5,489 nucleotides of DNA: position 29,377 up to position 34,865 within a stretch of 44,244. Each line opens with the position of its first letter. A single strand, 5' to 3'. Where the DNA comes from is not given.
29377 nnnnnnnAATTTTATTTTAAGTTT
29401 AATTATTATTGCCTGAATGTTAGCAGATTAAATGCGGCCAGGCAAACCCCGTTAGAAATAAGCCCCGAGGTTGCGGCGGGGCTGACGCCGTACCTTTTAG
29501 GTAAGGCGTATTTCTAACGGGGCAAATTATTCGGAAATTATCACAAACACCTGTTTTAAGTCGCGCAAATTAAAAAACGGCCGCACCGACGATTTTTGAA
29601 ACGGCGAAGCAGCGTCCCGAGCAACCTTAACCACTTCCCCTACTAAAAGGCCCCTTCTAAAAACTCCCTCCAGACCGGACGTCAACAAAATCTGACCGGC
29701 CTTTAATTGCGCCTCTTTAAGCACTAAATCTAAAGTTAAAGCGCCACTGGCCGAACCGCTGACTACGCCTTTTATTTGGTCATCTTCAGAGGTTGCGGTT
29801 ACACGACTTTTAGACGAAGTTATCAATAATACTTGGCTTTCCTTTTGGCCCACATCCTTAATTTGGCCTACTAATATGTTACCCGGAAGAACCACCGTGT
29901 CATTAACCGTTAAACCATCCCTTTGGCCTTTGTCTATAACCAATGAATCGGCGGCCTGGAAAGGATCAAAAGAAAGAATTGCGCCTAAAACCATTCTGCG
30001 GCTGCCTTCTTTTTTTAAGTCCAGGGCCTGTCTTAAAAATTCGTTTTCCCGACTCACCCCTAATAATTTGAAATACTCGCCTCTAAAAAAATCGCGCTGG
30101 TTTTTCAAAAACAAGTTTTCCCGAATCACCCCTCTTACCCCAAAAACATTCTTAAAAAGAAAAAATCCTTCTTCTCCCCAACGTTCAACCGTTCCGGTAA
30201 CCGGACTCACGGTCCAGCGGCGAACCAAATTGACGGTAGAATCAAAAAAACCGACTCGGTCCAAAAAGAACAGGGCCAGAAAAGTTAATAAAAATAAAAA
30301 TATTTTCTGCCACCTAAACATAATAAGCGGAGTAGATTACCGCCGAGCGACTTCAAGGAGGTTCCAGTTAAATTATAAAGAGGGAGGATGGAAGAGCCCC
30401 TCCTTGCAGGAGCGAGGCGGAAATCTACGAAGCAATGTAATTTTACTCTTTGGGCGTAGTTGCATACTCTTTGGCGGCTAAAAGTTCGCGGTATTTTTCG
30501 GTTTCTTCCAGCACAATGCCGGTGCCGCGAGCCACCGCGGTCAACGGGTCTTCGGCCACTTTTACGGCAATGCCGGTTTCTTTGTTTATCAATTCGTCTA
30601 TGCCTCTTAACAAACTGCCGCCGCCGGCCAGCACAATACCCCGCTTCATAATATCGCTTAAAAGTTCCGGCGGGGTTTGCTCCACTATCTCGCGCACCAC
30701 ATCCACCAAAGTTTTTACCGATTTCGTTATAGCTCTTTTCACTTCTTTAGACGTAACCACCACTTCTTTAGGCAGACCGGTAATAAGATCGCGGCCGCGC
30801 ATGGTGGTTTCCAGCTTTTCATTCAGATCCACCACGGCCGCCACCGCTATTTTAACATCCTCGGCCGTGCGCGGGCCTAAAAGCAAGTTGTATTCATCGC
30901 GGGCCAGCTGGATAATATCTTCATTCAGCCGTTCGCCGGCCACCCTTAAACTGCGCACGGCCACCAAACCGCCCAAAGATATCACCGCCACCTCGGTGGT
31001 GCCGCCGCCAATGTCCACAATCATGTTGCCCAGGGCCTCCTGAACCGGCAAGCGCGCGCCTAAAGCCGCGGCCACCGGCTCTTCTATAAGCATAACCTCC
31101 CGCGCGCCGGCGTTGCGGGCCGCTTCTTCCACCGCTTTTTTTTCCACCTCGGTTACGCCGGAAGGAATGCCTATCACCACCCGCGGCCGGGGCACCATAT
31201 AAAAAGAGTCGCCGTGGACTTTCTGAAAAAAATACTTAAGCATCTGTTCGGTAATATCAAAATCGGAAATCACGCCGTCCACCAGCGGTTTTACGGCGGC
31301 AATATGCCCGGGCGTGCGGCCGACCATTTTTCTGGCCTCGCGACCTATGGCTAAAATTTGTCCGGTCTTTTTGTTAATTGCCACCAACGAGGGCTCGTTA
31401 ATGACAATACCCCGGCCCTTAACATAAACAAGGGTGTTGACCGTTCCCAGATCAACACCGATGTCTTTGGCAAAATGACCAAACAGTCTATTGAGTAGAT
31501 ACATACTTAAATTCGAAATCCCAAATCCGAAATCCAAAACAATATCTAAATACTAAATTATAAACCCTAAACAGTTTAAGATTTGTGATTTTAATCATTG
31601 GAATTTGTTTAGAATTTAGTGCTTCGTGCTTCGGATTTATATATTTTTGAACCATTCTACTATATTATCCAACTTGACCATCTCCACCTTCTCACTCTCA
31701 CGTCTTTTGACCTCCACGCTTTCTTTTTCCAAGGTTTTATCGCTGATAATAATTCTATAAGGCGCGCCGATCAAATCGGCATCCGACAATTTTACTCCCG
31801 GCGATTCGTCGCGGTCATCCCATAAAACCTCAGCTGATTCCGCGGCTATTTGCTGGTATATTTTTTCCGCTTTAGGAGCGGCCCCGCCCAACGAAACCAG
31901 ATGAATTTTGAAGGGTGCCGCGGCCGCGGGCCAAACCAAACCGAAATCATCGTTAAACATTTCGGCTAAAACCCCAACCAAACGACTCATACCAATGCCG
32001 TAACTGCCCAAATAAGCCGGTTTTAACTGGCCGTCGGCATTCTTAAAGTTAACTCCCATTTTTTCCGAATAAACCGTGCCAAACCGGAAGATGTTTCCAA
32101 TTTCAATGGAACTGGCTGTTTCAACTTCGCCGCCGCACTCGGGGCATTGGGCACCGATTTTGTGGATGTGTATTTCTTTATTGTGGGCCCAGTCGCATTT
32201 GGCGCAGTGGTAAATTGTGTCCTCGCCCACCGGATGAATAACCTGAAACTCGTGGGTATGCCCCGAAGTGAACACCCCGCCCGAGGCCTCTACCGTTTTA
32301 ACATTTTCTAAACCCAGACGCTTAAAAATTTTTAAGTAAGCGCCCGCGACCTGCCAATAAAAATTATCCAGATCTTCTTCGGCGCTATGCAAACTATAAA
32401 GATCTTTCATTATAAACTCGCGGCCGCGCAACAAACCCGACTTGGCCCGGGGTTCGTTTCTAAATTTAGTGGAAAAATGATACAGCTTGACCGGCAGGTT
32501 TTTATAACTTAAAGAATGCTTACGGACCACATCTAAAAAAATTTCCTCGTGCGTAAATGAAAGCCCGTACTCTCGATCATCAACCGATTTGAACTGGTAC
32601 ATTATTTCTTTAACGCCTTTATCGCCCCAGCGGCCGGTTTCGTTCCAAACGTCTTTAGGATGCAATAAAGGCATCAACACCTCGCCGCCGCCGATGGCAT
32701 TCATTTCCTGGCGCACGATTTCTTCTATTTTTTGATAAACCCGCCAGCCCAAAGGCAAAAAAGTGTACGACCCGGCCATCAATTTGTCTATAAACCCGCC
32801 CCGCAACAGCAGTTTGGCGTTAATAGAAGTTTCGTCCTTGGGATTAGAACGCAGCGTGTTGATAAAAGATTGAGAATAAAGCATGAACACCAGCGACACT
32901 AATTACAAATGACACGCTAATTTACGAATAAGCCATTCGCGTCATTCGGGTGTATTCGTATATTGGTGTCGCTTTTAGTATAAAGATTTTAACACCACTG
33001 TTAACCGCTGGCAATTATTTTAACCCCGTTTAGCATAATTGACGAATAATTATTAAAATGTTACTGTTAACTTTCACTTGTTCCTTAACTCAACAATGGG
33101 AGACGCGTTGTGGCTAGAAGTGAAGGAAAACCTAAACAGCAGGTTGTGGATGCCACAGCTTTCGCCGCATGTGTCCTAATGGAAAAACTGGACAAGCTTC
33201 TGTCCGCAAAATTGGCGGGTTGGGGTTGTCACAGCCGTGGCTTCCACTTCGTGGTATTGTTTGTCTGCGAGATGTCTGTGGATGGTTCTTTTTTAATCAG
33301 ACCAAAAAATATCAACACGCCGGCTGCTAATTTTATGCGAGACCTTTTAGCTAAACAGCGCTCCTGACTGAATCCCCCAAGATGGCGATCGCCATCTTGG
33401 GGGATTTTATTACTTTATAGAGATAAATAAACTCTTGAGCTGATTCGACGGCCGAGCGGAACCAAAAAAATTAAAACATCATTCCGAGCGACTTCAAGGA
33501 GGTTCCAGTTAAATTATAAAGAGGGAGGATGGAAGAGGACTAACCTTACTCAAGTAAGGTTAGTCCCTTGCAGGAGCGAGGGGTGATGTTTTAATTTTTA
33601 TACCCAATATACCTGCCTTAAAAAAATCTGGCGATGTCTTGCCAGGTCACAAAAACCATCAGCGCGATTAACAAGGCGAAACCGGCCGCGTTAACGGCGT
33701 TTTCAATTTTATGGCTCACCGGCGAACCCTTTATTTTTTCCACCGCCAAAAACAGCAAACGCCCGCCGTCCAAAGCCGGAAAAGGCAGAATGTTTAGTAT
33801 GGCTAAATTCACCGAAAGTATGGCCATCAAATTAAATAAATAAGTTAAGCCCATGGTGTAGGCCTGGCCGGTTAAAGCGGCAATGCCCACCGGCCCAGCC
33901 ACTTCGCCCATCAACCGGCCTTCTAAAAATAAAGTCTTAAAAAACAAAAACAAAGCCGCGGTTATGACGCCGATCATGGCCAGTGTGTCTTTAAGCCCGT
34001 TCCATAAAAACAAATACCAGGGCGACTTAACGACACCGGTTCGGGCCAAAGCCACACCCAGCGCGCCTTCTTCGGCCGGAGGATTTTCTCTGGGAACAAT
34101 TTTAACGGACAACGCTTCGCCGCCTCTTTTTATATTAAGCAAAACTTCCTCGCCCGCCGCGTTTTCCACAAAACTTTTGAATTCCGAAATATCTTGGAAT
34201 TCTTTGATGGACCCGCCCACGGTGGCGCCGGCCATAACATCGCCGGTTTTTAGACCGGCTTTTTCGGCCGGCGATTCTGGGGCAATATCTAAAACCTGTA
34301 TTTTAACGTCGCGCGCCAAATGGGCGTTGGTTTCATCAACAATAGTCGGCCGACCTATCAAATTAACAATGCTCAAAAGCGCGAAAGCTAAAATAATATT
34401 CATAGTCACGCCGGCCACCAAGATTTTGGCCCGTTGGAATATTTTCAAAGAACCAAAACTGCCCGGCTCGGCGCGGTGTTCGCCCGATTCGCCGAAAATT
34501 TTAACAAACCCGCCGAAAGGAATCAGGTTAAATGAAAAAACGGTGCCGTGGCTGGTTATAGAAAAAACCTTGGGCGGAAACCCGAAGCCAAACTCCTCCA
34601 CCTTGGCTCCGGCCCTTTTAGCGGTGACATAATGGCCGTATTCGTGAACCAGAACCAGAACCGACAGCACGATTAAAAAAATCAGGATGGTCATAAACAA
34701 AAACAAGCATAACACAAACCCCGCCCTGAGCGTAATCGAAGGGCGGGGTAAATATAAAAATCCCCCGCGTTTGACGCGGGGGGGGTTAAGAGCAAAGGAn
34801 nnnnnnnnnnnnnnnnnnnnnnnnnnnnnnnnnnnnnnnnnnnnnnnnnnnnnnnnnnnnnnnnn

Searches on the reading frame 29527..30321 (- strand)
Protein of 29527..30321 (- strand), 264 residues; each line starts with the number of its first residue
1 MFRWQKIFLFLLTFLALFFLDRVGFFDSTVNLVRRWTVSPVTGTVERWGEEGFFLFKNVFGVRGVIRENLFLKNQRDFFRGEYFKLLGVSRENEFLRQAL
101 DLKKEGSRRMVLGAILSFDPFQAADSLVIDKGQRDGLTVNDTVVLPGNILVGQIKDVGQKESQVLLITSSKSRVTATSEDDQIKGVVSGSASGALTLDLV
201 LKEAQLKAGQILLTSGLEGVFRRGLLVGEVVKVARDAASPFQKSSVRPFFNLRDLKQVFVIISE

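Call 96: search_protein_families(library=pfam, proteins=[window:29527-30321:-], max_evalue=0.00001)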
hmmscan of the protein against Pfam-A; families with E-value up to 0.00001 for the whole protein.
window:29527-30321:- (264 aa): 1 family
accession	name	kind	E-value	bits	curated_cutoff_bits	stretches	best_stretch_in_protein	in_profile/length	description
PF04085.20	MreC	-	1.1e-35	123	28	1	118-261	4-146/147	Rod shape-determining protein MreC, barrel core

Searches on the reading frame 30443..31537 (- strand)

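Call 96: search_protein_families(library=pfam, proteins=[window:30443-31537:-], max_evalue=0.00001)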
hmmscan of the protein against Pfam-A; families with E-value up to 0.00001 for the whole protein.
window:30443-31537:- (364 aa): 5 families
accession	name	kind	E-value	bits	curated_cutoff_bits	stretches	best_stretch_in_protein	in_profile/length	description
PF06723.19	MreB_Mbl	-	1.3e-136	455.2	27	1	24-349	2-325/327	MreB/Mbl protein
PF00022.25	Actin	-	2.6e-11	43.2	27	1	50-224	32-198/410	Actin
PF14450.12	FtsA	-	5.2e-11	43.4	31.8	1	173-330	2-112/127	Cell division protein FtsA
PF00012.26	HSP70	-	3.9e-08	32.4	20.6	1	119-341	135-370/599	Hsp70 protein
PF11104.14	PilM_2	-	3.7e-06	26.5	27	0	301-329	278-306/340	Type IV pilus assembly protein PilM;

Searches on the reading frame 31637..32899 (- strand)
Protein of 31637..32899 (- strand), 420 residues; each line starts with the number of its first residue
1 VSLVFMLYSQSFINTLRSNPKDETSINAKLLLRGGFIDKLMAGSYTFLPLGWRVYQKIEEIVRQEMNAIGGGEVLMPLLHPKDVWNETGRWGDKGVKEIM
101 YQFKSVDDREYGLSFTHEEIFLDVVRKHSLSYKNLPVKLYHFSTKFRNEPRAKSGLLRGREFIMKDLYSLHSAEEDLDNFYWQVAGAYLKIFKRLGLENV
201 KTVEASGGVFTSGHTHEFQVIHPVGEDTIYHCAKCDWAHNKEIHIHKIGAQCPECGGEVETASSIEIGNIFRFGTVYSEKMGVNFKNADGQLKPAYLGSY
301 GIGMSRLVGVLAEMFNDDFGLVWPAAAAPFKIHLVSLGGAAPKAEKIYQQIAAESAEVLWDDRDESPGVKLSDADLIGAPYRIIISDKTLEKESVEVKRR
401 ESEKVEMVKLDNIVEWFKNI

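Call 96: search_protein_families(library=pfam, proteins=[window:31637-32899:-], max_evalue=0.00001)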
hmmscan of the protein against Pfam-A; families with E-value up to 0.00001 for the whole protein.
window:31637-32899:- (420 aa): 2 families
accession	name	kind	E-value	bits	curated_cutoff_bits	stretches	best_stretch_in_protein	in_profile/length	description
PF00587.30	tRNA-synt_2b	-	1.3e-29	104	29.3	1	101-313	1-177/179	tRNA synthetase class II core domain (G, H, P, S and T)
PF03129.25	HGTP_anticodon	-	1.3e-18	67.3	21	1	340-419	14-93/94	Anticodon binding domain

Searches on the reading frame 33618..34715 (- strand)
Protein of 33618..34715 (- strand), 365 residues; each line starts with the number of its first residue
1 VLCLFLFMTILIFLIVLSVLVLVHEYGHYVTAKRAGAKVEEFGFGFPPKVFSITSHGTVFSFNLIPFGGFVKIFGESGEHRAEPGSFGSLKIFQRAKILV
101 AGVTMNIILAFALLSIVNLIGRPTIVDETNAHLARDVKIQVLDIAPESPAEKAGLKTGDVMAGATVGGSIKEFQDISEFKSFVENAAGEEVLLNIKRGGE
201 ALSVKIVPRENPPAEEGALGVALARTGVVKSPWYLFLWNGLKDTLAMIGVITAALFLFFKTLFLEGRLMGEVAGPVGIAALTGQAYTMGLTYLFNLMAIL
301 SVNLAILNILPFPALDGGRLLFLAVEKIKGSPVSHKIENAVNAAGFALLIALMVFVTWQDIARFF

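Call 96: search_protein_families(library=pfam, proteins=[window:33618-34715:-], max_evalue=0.00001)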
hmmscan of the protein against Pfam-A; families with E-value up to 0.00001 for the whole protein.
window:33618-34715:- (365 aa): 1 family
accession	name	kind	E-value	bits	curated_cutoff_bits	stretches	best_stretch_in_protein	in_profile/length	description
PF02163.28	Peptidase_M50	-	8.7e-54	182.6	27.2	1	13-352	2-221/221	Peptidase family M50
